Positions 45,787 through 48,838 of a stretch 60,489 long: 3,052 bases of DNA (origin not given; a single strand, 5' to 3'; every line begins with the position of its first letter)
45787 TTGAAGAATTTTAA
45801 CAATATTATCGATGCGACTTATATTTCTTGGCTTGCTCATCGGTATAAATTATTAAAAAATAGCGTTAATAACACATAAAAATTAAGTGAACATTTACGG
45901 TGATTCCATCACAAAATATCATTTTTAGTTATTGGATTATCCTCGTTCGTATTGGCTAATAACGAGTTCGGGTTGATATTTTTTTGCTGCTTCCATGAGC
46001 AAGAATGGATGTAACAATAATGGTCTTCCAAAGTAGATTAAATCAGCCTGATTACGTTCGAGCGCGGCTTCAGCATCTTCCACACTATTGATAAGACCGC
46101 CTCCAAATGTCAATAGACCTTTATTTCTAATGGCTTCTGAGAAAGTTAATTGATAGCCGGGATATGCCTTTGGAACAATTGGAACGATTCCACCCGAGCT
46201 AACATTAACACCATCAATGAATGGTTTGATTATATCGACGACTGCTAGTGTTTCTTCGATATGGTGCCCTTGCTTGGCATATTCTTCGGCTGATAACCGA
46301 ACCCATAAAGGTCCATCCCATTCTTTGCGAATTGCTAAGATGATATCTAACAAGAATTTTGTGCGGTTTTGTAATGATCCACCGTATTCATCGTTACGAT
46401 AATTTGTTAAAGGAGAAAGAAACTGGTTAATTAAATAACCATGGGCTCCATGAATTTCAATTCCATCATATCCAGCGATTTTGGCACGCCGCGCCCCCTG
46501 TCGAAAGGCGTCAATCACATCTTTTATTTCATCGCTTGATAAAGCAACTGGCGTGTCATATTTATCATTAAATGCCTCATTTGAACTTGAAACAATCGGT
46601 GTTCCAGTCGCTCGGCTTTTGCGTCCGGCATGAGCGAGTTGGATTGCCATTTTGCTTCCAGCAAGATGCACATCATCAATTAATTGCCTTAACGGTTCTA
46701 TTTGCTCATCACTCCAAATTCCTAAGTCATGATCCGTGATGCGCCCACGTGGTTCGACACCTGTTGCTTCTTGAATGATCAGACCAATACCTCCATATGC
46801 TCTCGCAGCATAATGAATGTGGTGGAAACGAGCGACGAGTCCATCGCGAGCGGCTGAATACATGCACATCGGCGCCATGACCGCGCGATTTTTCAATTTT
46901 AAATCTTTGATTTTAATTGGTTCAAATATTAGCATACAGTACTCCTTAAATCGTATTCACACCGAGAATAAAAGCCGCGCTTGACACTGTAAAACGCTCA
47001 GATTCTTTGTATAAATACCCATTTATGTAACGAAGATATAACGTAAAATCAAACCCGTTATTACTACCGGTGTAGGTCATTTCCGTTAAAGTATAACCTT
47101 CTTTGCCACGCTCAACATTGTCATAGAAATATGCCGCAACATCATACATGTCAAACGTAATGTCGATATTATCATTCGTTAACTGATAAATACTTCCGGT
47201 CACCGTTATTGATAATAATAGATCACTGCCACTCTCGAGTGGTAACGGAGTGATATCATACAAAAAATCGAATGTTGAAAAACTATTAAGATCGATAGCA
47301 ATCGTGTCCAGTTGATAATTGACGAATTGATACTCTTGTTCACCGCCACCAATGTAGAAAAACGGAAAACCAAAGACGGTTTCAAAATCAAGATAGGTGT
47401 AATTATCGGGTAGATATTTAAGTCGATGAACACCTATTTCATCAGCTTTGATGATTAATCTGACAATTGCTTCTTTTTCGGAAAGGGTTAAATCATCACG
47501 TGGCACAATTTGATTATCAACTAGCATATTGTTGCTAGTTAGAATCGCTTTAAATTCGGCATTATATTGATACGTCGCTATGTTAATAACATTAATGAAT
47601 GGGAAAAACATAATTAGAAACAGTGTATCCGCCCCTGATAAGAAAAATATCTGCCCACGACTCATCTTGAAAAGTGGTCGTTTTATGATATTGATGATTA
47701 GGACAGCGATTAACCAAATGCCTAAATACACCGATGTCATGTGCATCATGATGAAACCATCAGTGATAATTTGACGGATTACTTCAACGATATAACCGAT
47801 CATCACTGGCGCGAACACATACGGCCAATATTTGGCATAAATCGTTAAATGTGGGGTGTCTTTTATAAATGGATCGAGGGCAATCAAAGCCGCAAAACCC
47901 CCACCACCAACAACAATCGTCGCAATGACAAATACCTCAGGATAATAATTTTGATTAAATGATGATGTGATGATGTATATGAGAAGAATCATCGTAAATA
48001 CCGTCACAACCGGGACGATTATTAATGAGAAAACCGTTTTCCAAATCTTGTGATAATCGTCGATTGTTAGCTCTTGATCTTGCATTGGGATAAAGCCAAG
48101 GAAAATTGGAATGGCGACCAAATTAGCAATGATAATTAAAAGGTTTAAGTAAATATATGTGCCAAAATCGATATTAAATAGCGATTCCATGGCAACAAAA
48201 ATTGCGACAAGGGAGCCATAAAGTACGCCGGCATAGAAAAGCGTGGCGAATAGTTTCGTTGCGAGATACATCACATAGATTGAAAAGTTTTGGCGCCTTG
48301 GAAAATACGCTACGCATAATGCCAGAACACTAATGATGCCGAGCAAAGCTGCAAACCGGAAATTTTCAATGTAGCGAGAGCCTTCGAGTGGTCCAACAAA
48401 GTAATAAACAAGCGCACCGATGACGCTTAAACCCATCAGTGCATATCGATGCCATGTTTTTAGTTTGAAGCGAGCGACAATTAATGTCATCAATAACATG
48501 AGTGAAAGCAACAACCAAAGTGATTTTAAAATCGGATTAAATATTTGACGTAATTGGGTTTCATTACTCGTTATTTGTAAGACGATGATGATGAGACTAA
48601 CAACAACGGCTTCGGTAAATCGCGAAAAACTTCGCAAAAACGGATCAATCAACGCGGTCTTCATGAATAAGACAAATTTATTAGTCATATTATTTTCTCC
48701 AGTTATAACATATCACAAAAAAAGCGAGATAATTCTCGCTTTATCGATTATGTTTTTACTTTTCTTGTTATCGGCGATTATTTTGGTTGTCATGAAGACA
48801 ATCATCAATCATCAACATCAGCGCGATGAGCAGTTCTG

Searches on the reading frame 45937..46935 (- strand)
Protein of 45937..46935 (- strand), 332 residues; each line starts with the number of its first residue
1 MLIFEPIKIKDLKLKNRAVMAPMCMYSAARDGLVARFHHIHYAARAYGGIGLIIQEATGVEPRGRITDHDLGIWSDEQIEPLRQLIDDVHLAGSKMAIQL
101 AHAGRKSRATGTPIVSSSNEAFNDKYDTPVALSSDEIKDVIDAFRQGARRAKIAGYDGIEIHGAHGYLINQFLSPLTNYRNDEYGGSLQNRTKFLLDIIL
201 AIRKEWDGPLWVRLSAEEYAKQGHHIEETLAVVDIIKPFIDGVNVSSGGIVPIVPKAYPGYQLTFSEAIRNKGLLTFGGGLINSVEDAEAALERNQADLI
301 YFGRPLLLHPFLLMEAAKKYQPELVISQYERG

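Call 9: search_protein_families(library=pfam, proteins=[window:45937-46935:-], max_evalue=0.001)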
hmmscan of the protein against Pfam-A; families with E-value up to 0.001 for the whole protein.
window:45937-46935:- (332 aa): 1 family
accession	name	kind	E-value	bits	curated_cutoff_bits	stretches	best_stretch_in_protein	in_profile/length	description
PF00724.26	Oxidored_FMN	-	5.6e-78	263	27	1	3-319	2-338/342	NADH:flavin oxidoreductase / NADH oxidase family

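Call 74: search_protein_families(library=ncbifam, proteins=[window:45937-46935:-], max_evalue=0.00001)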
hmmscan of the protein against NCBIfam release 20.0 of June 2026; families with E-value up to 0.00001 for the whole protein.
window:45937-46935:- (332 aa): 8 families
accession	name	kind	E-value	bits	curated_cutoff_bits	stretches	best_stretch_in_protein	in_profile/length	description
NF010047.0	PRK13523.1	equivalog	1.3e-121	405.8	431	1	3-331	5-336/339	NADPH dehydrogenase NamA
NF006101.0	PRK08255.1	equivalog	2.6e-73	247.4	1078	1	3-328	399-744/768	bifunctional salicylyl-CoA 5-hydroxylase/oxidoreductase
NF041087.1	bile_acid_BaiCD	equivalog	1.7e-60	204.9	825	1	3-310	4-322/642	bile acid Fe-S flavoenzyme BaiCD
TIGR03997.1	mycofact_OYE_2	equivalog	3.4e-55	187.6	793.15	1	3-318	2-329/645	mycofactocin system FadH/OYE family oxidoreductase 2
NF007899.0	PRK10605.1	subfamily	2.9e-43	148.5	403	2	112-310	132-331/365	N-ethylmaleimide reductase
NF045599.1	bili_reduct_long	exception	1.4e-34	119.4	750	1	3-316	1-331/641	bilirubin reductase, long form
NF045592.1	bili_reduct_N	equivalog_domain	3.7e-34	118.4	425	1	3-314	2-328/363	bilirubin reductase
TIGR03996.1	mycofact_OYE_1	hypoth_equivalog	5.9e-20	71.3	627.9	1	12-321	11-327/633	mycofactocin system FadH/OYE family oxidoreductase 1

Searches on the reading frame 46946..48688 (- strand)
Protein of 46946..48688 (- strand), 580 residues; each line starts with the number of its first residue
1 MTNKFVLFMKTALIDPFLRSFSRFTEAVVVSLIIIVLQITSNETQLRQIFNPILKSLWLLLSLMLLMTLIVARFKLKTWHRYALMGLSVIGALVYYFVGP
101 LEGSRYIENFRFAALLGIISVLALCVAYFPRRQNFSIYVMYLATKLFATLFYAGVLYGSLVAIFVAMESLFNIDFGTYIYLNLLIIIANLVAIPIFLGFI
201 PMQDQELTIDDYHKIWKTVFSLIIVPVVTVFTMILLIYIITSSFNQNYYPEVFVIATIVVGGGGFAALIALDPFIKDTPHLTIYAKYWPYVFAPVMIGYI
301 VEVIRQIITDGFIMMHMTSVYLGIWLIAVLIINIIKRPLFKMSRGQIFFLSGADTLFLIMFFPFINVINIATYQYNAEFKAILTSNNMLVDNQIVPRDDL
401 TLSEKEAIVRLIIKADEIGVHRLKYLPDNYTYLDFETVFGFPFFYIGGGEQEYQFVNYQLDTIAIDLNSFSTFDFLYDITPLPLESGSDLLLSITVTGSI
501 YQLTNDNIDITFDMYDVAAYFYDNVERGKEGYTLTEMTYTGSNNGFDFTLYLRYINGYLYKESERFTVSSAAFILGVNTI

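Call 9: search_protein_families(library=pfam, proteins=[window:46946-48688:-], max_evalue=0.001)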
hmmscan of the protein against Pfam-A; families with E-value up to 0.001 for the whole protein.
window:46946-48688:- (580 aa): 0 families

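Call 42: search_protein_families(library=pfam, proteins=[window:46946-48688:-], max_evalue=1)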
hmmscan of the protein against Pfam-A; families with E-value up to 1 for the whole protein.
window:46946-48688:- (580 aa): 1 family
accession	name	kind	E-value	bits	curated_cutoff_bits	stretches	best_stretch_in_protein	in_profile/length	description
PF16349.10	DUF4978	-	0.038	14.1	29.3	1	499-542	94-139/172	Domain of unknown function (DUF4978)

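Call 52: find_homologous_proteins(query=window:46946-48688:-, max_evalue=0.00001)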
Query window:46946-48688:- (580 aa): 14 proteins with E <= 0.00001 among 8000 candidates.
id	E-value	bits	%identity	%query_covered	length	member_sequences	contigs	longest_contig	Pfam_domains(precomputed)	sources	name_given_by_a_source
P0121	8.1e-193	661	54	100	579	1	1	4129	-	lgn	-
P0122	1.2e-190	653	53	100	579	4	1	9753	-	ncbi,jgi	jgi:hypothetical protein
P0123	1.1e-188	647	52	100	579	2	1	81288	-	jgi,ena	-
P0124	1.3e-180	620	51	100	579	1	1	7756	-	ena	-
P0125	1.4e-167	577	48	99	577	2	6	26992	-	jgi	-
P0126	2.5e-162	560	46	100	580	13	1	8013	-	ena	-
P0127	2.6e-155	537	46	100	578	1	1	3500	-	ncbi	-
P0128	2.6e-153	530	47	99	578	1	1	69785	-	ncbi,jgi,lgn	ncbi:MAG: hypothetical protein WC399_01335 [Bacilli bacterium]|jgi:hypothetical protein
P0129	6.8e-146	506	43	100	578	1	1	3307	-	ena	-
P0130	7.8e-112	393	38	99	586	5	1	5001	-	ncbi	-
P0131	6.3e-108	380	37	99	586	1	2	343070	-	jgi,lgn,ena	-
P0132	4.2e-106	374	37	95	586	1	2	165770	-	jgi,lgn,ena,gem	-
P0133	5.9e-102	361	36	99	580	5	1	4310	-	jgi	jgi:hypothetical protein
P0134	8.0e-95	337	34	99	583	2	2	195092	-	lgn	-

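Call 53: find_encoding_contigs(protein=P0131, flank=8000, max_places=2)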
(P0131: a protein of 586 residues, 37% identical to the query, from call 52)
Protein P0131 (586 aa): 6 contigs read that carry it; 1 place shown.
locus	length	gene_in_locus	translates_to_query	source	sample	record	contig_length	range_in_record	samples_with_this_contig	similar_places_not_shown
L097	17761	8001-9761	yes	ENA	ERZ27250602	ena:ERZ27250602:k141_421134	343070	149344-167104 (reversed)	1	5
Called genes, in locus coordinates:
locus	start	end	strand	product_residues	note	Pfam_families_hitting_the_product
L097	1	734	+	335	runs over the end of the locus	PF02729:OTCace_N, PF00185:OTCace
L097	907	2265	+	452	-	PF13173:AAA_14, PF13635:DUF4143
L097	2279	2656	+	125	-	-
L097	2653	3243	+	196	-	PF13527:Acetyltransf_9 (weak), PF00583:Acetyltransf_1, PF13508:Acetyltransf_7 (weak)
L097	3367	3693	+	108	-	PF00583:Acetyltransf_1, PF13508:Acetyltransf_7 (weak), PF14542:Acetyltransf_CG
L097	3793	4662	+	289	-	PF02811:PHP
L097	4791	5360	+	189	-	PF06161:DUF975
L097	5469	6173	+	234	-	PF00005:ABC_tran, PF13304:AAA_21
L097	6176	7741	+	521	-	PF09847:12TM_1, PF16949:ABC_tran_2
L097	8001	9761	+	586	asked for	-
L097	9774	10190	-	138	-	PF01894:YjbQ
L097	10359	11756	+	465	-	-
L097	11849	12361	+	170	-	PF03167:UDG (weak)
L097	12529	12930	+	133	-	PF01047:MarR (weak), PF12802:MarR_2 (weak)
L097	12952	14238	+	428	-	PF00535:Glycos_transf_2, PF13641:Glyco_tranf_2_3, PF13632:Glyco_trans_2_3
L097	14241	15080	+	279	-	PF01553:Acyltransferase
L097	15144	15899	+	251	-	PF09335:VTT_dom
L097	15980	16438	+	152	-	PF08433:KTI12, PF13238:AAA_18 (weak), PF13671:AAA_33, PF13207:AAA_17 (faint)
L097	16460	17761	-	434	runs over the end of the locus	PF02040:ArsB, PF03600:CitMHS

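Call 54: find_encoding_contigs(protein=P0132, flank=8000, max_places=2)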
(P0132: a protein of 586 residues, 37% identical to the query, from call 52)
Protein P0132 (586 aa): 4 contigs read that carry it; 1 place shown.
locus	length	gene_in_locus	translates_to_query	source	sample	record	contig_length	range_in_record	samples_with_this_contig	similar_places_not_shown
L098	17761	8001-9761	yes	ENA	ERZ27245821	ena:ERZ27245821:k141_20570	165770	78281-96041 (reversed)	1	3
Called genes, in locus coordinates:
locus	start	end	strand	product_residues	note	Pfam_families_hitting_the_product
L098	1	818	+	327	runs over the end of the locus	PF02729:OTCace_N, PF00185:OTCace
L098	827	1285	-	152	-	PF00383:dCMP_cyt_deam_1, PF14437:MafB19-deam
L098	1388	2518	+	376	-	PF11187:Mbeg1-like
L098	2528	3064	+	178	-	-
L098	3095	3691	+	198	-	PF08433:KTI12 (weak), PF13671:AAA_33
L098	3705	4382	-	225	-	PF02463:SMC_N (faint), PF00005:ABC_tran, PF13304:AAA_21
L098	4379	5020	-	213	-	PF00528:BPD_transp_1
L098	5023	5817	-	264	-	PF00497:SBP_bac_3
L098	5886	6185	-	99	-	PF01371:Trp_repressor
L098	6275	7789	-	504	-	PF18998:Flg_new_2, PF08757:CotH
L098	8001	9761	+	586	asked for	-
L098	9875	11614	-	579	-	-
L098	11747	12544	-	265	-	PF14808:TMEM164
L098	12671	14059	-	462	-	PF01554:MatE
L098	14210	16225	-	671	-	PF07694:5TM-5TMR_LYT, PF08448:PAS_4 (weak), PF00990:GGDEF, PF13487:HD_5, PF01966:HD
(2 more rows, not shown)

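Call 55: find_encoding_contigs(protein=P0134, flank=8000, max_places=2)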
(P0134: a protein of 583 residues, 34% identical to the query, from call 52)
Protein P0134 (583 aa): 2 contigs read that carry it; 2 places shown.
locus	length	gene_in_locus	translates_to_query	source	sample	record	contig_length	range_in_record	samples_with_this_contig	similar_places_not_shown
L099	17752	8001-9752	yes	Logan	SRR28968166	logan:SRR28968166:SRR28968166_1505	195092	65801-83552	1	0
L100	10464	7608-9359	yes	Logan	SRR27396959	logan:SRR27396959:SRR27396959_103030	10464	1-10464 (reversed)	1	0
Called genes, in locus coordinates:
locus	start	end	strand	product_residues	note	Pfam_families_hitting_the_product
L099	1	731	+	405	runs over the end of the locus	PF01546:Peptidase_M20, PF07687:M20_dimer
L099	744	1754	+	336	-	PF02729:OTCace_N, PF00185:OTCace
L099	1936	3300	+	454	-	PF13173:AAA_14, PF13635:DUF4143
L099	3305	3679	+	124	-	-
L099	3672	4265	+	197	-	PF13527:Acetyltransf_9, PF00583:Acetyltransf_1, PF13673:Acetyltransf_10 (faint), PF13508:Acetyltransf_7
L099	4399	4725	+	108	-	PF00583:Acetyltransf_1, PF14542:Acetyltransf_CG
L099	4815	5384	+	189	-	PF06161:DUF975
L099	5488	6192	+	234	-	PF00005:ABC_tran, PF13304:AAA_21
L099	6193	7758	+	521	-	-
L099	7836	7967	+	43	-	-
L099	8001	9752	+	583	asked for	-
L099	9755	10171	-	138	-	PF01894:YjbQ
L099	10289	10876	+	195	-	PF03167:UDG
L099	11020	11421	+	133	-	PF01047:MarR (weak)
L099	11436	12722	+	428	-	PF00535:Glycos_transf_2, PF13641:Glyco_tranf_2_3, PF13632:Glyco_trans_2_3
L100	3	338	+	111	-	?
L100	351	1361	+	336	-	PF02729:OTCace_N, PF00185:OTCace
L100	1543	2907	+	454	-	PF13173:AAA_14, PF13635:DUF4143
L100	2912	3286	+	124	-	-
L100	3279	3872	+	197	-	PF13527:Acetyltransf_9, PF00583:Acetyltransf_1, PF13673:Acetyltransf_10 (faint), PF13508:Acetyltransf_7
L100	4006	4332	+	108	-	PF00583:Acetyltransf_1, PF14542:Acetyltransf_CG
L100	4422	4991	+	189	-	PF06161:DUF975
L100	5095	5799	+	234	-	PF00005:ABC_tran, PF13304:AAA_21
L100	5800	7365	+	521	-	-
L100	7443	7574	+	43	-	-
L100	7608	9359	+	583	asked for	-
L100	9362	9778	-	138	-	PF01894:YjbQ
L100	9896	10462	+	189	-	?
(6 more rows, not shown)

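Call 56: find_encoding_contigs(protein=P0128, flank=8000, max_places=2)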
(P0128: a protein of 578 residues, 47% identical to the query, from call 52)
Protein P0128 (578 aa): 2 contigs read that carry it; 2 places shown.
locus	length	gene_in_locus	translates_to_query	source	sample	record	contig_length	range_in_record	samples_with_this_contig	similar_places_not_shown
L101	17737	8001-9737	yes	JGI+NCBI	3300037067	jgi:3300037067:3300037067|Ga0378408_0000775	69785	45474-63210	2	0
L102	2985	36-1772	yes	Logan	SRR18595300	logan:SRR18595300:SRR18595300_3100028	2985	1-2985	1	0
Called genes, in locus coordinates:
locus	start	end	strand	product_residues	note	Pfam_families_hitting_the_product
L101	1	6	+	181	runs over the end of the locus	PF13302:Acetyltransf_3, PF00583:Acetyltransf_1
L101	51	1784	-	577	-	PF01565:FAD_binding_4, PF02913:FAD-oxidase_C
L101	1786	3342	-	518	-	PF00370:FGGY_N, PF02782:FGGY_C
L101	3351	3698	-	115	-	PF07892:DUF1667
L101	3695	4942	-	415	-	PF00070:Pyr_redox (faint), PF00890:FAD_binding_2 (weak), PF03486:HI0933_like (weak), PF07992:Pyr_redox_2, PF12831:FAD_oxidored, PF13450:NAD_binding_8 (weak), PF13738:Pyr_redox_3 (weak)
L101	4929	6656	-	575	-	PF01266:DAO, PF13450:NAD_binding_8 (weak), PF04324:Fer2_BFD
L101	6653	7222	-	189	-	PF00440:TetR_N, PF13977:TetR_C_6 (weak)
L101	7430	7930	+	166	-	PF04525:LOR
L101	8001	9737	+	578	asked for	-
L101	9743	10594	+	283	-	PF00724:Oxidored_FMN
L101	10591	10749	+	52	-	-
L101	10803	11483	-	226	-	PF00578:AhpC-TSA, PF08534:Redoxin, PF10417:1-cysPrx_C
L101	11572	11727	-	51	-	-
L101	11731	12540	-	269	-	PF12698:ABC2_membrane_3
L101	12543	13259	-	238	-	PF12730:ABC2_membrane_4, PF24686:FLQE3_permease, PF12698:ABC2_membrane_3 (weak)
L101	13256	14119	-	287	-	PF00005:ABC_tran, PF13304:AAA_21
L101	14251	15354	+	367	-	-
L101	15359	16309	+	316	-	PF00849:PseudoU_synth_2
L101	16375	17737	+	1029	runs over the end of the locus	PF09586:YfhO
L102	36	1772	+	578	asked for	-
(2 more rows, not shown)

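Call 74: search_protein_families(library=ncbifam, proteins=[window:46946-48688:-], max_evalue=0.00001)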
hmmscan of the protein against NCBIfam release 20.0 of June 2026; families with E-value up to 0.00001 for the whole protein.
window:46946-48688:- (580 aa): 0 families
